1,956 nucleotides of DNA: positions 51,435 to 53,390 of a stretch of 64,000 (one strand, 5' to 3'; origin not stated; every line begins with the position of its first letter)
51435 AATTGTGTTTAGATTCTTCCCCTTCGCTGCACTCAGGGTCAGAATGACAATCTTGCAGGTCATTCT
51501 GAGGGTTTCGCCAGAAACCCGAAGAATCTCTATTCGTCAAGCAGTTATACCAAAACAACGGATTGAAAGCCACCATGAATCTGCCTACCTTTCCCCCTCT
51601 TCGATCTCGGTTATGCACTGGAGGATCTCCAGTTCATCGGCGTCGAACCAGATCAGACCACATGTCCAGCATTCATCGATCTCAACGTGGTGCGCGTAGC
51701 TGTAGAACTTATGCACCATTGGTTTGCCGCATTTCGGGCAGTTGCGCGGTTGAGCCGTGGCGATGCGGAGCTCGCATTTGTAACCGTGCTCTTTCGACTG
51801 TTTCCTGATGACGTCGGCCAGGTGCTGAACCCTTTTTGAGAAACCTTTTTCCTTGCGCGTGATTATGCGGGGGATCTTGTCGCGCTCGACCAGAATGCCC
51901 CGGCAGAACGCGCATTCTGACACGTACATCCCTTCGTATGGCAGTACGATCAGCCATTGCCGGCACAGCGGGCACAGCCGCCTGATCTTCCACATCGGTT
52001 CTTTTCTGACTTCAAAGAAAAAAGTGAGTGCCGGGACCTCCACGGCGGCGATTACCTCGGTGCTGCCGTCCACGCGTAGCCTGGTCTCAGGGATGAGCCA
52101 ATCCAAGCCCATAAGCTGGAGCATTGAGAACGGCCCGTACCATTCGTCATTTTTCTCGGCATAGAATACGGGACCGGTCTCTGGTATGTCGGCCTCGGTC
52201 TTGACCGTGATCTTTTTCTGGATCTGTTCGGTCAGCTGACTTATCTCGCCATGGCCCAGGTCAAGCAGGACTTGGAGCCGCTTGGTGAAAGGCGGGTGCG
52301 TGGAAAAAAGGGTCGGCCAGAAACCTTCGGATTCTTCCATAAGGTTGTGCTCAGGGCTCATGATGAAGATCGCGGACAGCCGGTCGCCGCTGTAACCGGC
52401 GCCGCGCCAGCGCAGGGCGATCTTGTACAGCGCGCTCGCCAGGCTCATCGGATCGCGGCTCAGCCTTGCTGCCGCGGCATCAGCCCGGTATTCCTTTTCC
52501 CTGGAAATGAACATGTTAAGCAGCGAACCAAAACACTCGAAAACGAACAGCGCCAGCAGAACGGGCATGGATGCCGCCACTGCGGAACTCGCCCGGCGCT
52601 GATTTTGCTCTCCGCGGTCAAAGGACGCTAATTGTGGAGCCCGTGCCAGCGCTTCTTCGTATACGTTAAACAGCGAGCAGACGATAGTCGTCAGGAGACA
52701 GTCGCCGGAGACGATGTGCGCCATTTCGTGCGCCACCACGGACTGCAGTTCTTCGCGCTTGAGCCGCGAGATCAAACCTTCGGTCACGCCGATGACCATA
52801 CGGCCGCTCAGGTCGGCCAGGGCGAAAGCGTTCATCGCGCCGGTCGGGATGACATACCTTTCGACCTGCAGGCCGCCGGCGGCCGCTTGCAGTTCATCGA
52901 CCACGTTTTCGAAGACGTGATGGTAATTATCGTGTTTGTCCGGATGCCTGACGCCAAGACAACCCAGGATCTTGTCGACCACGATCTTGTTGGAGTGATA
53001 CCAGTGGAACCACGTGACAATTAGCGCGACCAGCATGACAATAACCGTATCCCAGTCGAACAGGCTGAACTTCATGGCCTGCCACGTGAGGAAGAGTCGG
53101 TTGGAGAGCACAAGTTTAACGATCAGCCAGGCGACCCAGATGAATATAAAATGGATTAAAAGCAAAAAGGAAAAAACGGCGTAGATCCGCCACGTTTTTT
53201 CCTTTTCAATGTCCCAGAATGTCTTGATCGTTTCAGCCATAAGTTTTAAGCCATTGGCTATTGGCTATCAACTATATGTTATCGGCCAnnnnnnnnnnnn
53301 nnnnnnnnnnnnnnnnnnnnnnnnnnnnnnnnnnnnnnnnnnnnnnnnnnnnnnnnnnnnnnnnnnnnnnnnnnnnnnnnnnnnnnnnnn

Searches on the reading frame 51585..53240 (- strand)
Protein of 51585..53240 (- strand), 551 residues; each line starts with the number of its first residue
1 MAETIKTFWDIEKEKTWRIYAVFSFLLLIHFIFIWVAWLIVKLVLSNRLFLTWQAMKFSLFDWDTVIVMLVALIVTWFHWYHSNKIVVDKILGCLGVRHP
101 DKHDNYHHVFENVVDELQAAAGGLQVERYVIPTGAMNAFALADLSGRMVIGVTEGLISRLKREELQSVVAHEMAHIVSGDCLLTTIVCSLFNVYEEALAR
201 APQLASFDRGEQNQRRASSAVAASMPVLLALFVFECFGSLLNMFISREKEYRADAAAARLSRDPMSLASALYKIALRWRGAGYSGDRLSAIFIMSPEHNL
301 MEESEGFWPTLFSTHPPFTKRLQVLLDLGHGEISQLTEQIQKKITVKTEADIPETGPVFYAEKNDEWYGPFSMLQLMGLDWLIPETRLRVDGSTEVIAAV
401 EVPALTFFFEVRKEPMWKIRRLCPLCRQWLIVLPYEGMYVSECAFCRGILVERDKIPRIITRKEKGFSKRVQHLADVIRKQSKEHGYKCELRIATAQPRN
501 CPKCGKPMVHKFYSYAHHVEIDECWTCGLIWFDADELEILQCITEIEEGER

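Call 5: search_protein_families(library=pfam, proteins=[window:51585-53240:-], max_evalue=0.01)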
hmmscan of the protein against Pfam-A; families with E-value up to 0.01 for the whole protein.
window:51585-53240:- (551 aa): 3 families
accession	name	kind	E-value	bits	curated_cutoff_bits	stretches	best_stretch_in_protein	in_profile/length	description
PF01435.24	Peptidase_M48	-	2.5e-27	96.4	20.3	1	104-326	5-183/186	Peptidase family M48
PF13453.11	Zn_ribbon_TFIIB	-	5.6e-12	45.3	22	2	500-540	1-38/41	Transcription factor zinc-finger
PF10263.15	SprT-like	-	0.0007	19.9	25.6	1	115-177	27-73/108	SprT-like family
